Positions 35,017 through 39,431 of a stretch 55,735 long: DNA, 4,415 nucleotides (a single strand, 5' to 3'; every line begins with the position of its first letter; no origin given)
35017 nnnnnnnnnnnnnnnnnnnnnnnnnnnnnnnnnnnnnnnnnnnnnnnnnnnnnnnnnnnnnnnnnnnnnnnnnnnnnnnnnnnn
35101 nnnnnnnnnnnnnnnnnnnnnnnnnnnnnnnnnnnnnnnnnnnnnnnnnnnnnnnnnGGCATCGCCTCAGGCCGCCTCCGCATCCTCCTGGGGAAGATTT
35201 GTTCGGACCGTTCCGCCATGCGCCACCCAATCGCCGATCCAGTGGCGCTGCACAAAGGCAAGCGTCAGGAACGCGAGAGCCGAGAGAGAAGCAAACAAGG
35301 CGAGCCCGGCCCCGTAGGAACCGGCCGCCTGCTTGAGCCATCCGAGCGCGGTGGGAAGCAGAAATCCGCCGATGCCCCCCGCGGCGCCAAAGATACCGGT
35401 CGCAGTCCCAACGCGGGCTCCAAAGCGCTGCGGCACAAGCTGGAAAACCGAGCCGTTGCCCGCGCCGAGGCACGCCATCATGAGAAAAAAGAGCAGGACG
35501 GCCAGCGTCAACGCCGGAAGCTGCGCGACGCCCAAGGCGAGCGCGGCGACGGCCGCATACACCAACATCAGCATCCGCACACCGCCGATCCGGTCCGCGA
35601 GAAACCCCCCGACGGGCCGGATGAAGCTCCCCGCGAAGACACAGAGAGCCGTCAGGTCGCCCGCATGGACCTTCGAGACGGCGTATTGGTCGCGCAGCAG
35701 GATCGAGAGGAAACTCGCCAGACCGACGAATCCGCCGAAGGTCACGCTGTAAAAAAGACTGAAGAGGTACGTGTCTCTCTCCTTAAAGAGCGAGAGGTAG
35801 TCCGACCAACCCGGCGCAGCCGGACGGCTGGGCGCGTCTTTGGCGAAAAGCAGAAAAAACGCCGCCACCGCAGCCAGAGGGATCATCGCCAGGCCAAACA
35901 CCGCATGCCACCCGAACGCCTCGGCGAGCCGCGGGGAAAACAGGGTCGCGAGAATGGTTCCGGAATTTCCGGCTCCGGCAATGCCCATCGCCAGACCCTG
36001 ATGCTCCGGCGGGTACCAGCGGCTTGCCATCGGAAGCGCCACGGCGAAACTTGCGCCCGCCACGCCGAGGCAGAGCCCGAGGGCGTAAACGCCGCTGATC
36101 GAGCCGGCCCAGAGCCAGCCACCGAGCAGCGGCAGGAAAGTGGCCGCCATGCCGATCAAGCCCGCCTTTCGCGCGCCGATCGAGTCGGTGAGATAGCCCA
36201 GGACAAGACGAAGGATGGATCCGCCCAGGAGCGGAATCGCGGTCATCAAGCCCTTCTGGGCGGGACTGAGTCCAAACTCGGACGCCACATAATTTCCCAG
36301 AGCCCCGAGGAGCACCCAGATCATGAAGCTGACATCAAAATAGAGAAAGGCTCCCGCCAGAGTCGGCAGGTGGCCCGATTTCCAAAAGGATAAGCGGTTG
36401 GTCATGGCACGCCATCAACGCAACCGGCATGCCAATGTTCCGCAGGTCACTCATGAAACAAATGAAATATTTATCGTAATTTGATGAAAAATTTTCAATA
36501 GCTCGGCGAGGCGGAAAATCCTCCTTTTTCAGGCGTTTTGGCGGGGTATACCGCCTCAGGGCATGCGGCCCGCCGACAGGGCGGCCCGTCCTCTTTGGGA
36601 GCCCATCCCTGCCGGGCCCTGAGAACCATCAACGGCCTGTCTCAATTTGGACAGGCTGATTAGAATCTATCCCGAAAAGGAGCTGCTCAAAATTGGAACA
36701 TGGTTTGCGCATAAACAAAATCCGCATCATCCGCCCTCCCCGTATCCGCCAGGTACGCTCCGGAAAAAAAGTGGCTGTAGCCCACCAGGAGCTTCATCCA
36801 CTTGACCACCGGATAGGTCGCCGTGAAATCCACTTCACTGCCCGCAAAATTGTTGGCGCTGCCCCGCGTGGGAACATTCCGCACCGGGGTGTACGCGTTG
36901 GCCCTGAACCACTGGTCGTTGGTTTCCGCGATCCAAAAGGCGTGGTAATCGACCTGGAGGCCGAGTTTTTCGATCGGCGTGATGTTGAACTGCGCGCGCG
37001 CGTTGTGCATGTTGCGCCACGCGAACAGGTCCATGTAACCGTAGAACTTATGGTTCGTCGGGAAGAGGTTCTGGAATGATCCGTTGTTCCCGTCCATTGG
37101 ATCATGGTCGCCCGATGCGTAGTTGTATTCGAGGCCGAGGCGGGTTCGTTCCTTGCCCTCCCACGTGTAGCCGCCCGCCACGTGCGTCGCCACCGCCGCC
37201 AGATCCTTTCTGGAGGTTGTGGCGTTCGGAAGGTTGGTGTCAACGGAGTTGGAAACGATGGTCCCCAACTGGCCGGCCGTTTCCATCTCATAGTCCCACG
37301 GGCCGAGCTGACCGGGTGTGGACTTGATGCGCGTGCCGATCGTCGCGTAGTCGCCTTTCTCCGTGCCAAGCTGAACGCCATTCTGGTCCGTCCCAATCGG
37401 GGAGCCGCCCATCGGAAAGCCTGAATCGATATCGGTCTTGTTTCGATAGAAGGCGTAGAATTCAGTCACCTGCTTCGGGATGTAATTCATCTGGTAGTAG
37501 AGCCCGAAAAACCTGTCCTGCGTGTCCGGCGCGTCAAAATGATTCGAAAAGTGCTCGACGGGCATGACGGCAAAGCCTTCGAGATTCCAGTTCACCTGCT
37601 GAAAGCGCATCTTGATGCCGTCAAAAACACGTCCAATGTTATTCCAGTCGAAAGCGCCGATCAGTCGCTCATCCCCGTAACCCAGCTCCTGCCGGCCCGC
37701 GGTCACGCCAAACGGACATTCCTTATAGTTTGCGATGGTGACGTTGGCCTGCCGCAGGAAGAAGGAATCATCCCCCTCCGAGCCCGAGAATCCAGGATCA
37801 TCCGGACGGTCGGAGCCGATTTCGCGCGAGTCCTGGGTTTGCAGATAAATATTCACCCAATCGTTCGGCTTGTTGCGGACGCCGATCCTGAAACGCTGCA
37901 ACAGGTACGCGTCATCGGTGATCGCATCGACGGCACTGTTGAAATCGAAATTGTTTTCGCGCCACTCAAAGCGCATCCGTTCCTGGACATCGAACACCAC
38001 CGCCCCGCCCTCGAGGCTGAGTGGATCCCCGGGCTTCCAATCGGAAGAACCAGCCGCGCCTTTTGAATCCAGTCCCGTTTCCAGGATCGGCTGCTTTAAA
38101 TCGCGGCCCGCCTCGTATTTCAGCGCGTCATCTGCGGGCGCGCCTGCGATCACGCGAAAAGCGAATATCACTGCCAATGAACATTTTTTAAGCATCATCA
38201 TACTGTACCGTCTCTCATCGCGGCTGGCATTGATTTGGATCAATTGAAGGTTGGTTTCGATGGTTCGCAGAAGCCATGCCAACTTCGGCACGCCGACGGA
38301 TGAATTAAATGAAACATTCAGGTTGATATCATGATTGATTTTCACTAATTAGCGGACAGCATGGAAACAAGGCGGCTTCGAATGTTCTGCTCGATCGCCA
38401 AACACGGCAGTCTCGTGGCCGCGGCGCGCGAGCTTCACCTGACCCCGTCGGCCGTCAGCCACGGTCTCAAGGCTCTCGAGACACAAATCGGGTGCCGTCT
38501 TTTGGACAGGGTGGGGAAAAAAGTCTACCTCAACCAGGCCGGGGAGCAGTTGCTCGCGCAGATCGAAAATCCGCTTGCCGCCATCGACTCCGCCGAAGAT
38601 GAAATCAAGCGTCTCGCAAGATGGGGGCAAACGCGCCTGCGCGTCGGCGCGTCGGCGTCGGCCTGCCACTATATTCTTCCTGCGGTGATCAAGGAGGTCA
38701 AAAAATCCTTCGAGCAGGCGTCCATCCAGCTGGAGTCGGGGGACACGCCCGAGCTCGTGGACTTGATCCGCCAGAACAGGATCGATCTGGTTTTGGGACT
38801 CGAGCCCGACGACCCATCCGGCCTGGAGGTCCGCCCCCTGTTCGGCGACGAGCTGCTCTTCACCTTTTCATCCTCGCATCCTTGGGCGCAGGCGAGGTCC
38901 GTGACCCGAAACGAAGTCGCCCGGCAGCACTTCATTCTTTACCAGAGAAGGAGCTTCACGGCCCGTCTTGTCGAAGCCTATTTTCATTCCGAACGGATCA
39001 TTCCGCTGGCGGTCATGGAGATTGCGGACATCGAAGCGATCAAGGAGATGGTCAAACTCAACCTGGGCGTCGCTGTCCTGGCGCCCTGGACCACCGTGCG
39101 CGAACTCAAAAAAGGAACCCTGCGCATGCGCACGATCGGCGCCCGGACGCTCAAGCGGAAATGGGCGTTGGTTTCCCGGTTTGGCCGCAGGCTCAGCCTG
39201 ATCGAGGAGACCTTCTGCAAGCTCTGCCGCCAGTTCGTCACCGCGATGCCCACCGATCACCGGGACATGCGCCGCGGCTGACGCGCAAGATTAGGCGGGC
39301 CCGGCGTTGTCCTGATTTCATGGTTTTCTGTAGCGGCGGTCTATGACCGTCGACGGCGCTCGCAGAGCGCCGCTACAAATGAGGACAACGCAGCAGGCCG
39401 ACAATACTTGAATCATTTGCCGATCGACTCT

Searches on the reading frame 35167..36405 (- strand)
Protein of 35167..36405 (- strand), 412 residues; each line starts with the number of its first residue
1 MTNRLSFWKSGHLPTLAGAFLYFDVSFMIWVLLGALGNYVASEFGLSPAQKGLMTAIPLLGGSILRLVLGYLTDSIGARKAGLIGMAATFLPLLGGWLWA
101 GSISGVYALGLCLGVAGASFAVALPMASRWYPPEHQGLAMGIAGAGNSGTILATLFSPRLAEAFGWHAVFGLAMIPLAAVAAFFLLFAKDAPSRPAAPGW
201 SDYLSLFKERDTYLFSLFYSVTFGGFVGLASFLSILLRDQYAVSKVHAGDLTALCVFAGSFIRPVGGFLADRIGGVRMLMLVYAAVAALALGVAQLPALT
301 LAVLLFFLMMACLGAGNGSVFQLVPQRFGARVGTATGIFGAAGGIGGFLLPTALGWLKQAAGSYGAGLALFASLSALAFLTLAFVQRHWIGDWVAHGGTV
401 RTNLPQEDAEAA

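Call 26: search_protein_families(library=pfam, proteins=[window:35167-36405:-], max_evalue=0.001)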
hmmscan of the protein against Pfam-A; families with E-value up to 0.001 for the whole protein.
window:35167-36405:- (412 aa): 1 family
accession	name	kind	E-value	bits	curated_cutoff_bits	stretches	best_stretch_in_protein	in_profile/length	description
PF07690.21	MFS_1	-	2e-42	145.8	33.4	1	19-351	2-347/347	Major Facilitator Superfamily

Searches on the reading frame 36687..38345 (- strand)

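Call 26: search_protein_families(library=pfam, proteins=[window:36687-38345:-], max_evalue=0.001)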
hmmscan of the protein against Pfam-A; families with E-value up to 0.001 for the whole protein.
window:36687-38345:- (552 aa): 1 family
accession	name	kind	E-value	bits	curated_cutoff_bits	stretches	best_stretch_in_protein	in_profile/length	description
PF13372.12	Alginate_exp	-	9.9e-62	209.4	25.2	1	121-539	8-388/395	Alginate export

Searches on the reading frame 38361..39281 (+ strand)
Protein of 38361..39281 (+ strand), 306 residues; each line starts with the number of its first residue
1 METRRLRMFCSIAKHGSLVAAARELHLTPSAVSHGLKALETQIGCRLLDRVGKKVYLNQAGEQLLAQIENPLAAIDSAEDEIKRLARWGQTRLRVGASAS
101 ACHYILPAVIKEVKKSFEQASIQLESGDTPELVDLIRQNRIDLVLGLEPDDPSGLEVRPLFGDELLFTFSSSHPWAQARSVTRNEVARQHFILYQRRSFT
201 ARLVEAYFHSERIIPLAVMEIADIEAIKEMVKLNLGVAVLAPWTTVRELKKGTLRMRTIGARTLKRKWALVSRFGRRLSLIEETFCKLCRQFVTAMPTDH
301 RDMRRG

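Call 26: search_protein_families(library=pfam, proteins=[window:38361-39281:+], max_evalue=0.001)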
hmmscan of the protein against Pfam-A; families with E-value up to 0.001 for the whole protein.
window:38361-39281:+ (306 aa): 2 families
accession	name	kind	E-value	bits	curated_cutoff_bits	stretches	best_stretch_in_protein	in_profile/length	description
PF03466.25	LysR_substrate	-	2.6e-45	154.8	28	1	91-291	6-206/209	LysR substrate binding domain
PF00126.33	HTH_1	-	1.2e-19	70.4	26.6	1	4-62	2-60/60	Bacterial regulatory helix-turn-helix protein, lysR family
